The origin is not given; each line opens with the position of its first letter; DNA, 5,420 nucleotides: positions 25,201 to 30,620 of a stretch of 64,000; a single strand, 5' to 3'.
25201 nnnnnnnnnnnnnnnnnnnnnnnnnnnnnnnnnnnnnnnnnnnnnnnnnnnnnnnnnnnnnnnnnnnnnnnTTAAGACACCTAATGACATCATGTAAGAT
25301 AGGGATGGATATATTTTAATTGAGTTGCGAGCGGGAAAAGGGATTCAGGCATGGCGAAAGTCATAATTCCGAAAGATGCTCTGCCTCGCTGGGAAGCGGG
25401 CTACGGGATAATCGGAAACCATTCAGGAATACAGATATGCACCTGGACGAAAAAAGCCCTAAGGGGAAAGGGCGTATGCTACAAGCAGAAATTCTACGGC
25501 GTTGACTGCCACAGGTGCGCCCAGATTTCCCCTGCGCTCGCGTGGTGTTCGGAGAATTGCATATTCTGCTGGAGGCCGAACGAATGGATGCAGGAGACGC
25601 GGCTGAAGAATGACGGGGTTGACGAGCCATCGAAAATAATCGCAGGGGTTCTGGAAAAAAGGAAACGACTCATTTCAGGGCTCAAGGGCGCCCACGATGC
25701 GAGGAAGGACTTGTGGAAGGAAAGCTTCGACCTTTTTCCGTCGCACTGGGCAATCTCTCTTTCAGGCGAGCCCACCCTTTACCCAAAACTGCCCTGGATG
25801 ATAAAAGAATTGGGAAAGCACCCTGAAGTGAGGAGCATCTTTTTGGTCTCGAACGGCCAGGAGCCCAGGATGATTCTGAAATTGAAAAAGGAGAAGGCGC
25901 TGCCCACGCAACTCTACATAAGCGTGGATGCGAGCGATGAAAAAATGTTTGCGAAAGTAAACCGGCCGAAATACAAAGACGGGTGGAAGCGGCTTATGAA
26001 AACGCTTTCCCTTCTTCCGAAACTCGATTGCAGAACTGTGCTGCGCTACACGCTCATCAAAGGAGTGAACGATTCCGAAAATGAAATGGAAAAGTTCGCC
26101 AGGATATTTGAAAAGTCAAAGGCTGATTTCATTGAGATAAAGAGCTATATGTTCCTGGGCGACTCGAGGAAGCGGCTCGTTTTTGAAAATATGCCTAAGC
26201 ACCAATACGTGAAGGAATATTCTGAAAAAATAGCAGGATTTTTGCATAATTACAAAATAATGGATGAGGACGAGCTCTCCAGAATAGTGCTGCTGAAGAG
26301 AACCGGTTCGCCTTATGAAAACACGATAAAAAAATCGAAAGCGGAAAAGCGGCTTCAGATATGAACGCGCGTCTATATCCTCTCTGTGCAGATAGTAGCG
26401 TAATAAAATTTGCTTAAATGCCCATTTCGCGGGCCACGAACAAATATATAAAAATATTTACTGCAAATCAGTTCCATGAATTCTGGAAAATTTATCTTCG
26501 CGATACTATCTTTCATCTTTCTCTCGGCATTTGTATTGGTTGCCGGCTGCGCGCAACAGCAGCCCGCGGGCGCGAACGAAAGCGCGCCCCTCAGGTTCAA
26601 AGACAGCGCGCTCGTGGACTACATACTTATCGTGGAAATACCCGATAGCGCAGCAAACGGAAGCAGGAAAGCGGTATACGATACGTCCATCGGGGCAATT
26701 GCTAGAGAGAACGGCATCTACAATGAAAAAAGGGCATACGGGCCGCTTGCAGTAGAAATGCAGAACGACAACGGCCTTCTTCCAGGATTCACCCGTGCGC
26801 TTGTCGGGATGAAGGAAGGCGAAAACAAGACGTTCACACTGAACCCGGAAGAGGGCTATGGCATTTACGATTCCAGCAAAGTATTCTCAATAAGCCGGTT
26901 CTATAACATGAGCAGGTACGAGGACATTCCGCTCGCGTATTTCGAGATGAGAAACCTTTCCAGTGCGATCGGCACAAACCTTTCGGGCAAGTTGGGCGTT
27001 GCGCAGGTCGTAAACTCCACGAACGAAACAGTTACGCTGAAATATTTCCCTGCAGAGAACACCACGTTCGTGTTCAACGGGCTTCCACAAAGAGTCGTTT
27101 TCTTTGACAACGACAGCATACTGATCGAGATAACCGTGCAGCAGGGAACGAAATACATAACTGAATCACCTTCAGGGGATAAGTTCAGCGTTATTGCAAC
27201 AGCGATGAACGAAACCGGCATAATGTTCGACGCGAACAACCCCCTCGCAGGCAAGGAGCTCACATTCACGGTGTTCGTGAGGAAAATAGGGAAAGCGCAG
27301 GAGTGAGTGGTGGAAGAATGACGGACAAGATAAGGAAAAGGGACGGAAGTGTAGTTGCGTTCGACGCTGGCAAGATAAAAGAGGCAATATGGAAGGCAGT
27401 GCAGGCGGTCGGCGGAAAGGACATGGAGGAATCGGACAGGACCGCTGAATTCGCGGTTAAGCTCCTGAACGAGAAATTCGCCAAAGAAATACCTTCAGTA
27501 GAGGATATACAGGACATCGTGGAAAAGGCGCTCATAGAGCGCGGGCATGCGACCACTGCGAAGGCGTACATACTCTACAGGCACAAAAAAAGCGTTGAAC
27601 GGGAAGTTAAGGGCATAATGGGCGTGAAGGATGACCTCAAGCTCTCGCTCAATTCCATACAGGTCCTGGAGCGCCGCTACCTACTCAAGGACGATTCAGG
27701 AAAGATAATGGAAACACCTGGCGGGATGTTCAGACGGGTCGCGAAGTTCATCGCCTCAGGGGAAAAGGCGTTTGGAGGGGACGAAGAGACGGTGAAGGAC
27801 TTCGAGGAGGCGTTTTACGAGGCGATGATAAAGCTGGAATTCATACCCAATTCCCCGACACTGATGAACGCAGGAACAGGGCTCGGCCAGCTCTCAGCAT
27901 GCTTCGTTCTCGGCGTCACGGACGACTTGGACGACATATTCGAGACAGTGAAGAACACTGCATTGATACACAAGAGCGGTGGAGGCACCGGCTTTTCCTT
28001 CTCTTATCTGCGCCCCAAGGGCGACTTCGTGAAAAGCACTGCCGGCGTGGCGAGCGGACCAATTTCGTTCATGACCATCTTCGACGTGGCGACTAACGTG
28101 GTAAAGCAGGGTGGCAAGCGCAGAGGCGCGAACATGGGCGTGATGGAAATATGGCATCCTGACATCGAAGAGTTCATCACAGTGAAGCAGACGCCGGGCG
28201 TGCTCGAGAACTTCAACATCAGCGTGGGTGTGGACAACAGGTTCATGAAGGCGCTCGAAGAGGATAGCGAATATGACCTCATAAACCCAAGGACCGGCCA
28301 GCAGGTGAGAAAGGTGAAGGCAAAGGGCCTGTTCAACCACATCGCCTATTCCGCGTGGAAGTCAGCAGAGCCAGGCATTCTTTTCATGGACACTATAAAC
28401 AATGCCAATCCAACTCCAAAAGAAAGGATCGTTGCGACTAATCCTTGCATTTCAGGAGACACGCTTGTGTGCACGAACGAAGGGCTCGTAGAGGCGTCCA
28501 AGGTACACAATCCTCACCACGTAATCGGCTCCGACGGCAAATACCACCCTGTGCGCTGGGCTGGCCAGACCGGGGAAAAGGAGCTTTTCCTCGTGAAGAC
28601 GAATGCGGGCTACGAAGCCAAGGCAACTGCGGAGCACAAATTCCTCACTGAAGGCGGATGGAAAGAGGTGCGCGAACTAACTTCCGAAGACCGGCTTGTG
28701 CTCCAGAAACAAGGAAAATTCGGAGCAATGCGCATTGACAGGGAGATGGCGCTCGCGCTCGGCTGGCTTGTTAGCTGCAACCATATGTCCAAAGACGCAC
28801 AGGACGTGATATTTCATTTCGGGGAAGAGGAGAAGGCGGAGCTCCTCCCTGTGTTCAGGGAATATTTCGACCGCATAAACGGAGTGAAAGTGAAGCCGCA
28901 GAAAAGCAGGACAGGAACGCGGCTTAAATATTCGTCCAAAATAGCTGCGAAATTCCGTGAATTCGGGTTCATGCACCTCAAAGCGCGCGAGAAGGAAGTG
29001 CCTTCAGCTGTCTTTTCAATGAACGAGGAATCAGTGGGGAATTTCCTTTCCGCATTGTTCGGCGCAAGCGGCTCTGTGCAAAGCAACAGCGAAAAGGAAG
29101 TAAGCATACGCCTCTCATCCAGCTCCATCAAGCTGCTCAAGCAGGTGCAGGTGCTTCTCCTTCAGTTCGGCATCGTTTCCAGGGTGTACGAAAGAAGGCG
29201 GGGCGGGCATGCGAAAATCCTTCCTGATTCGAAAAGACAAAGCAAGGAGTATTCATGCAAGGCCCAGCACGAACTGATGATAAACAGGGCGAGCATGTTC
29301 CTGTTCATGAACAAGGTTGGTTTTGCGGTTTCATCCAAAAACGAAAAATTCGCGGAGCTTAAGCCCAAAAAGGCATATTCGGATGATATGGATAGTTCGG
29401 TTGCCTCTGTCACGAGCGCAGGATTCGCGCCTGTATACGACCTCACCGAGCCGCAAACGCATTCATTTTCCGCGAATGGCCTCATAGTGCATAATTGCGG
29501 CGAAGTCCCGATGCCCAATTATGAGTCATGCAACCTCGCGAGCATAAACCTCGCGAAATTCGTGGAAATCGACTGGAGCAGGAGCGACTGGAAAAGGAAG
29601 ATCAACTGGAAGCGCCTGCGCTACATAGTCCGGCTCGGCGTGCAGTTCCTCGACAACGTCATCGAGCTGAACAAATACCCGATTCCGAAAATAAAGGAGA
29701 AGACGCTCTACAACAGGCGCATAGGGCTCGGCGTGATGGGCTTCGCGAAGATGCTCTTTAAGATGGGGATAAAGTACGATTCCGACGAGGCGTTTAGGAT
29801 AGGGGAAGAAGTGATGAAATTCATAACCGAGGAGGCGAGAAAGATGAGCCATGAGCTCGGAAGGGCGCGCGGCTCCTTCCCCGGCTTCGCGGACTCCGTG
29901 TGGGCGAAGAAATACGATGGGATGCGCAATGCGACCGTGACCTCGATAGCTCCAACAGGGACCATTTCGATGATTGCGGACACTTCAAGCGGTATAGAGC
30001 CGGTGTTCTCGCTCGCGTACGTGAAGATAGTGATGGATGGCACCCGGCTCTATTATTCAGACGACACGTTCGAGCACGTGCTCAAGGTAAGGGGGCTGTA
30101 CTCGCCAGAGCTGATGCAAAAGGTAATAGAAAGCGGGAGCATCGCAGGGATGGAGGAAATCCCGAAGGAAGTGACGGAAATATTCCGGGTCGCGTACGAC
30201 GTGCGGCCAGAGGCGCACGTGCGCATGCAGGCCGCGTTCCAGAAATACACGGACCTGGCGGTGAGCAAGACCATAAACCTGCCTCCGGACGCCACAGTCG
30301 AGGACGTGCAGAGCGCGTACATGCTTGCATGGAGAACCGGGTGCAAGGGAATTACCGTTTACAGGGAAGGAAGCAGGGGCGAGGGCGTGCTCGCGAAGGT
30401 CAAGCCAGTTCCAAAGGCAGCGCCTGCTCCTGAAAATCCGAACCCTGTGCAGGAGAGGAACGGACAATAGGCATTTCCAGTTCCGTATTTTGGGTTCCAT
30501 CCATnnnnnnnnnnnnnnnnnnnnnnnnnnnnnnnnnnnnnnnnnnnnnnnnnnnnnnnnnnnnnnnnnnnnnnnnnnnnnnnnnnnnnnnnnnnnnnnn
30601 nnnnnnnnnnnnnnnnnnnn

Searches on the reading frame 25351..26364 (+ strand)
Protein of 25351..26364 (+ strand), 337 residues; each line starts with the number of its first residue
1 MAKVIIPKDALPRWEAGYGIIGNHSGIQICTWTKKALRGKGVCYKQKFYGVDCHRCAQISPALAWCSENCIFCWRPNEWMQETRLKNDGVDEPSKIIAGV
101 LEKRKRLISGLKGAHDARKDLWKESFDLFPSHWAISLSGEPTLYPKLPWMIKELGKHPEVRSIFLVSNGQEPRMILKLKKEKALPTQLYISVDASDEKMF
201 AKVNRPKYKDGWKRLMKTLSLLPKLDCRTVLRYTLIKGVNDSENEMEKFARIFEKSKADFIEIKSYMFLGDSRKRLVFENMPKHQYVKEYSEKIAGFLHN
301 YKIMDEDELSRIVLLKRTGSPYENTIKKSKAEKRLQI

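Call 63: search_protein_families(library=pfam, proteins=[window:25351-26364:+], max_evalue=0.00001)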
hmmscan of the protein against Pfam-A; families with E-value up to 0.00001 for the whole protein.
window:25351-26364:+ (337 aa): 2 families
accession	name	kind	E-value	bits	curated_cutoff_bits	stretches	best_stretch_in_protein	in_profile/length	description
PF08608.17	Wyosine_form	-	4.1e-21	75.4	22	1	256-317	2-63/63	Wyosine base formation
PF04055.27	Radical_SAM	-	1.5e-15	58.2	29.5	1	65-249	6-165/166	Radical SAM superfamily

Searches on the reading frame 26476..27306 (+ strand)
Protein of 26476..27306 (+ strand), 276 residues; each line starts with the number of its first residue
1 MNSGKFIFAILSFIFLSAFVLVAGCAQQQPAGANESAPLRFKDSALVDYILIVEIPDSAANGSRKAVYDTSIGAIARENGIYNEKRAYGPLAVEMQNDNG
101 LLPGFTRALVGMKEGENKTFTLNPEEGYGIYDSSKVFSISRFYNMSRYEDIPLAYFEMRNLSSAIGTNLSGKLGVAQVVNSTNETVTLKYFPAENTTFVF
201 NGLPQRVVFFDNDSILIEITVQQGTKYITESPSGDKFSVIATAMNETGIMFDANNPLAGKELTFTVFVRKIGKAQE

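Call 63: search_protein_families(library=pfam, proteins=[window:26476-27306:+], max_evalue=0.00001)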
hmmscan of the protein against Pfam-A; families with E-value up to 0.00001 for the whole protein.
window:26476-27306:+ (276 aa): 1 family
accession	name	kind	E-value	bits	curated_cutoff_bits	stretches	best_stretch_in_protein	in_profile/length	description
PF00254.34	FKBP_C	-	3.5e-06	27.7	21.1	0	90-130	34-73/94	FKBP-type peptidyl-prolyl cis-trans isomerase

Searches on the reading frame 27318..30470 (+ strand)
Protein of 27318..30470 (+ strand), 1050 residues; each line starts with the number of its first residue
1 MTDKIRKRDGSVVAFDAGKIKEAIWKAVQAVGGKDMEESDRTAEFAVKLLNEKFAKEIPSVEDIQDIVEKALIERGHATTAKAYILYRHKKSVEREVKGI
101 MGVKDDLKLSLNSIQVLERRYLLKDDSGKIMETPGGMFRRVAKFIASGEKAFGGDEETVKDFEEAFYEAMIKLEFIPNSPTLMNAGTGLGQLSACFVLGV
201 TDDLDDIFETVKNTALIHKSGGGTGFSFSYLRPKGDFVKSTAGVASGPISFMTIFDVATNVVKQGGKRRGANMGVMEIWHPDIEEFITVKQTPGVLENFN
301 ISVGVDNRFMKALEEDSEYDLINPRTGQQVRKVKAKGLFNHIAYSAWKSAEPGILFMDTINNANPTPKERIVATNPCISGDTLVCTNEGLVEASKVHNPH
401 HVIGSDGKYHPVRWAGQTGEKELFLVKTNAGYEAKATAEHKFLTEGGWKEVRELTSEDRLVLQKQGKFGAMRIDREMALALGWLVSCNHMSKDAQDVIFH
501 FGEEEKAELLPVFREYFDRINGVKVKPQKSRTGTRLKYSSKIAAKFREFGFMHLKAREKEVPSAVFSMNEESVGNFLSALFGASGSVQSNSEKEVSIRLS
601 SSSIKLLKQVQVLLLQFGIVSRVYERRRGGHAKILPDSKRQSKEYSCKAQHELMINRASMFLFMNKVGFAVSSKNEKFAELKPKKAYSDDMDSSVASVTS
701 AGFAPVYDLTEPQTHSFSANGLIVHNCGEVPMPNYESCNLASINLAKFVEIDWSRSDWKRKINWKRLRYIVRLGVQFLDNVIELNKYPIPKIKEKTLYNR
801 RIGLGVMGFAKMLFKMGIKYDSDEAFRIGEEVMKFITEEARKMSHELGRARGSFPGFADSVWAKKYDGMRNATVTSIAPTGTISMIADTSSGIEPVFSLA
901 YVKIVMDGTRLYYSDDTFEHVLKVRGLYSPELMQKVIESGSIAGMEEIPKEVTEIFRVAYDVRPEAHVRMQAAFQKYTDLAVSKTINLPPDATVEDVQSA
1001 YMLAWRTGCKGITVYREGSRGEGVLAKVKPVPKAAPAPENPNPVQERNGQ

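Call 63: search_protein_families(library=pfam, proteins=[window:27318-30470:+], max_evalue=0.00001)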
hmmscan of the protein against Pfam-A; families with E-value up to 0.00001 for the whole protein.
window:27318-30470:+ (1050 aa): 5 families
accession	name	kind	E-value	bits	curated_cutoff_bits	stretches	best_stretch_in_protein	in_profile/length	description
PF02867.20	Ribonuc_red_lgC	-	6.8e-139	464.3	23.9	1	193-1015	1-523/523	Ribonucleotide reductase, barrel domain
PF00317.26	Ribonuc_red_lgN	-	5e-26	91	28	1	108-190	2-77/77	Ribonucleotide reductase, all-alpha domain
PF03477.21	ATP-cone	-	2.7e-22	79.6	25.8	1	4-92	2-87/88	ATP cone domain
PF14528.11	LAGLIDADG_3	-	1.7e-15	57.5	22.5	1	574-668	4-82/82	LAGLIDADG-like domain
PF14890.11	Intein_splicing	-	7.5e-14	52.3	35.8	1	412-726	38-155/155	Intein splicing domain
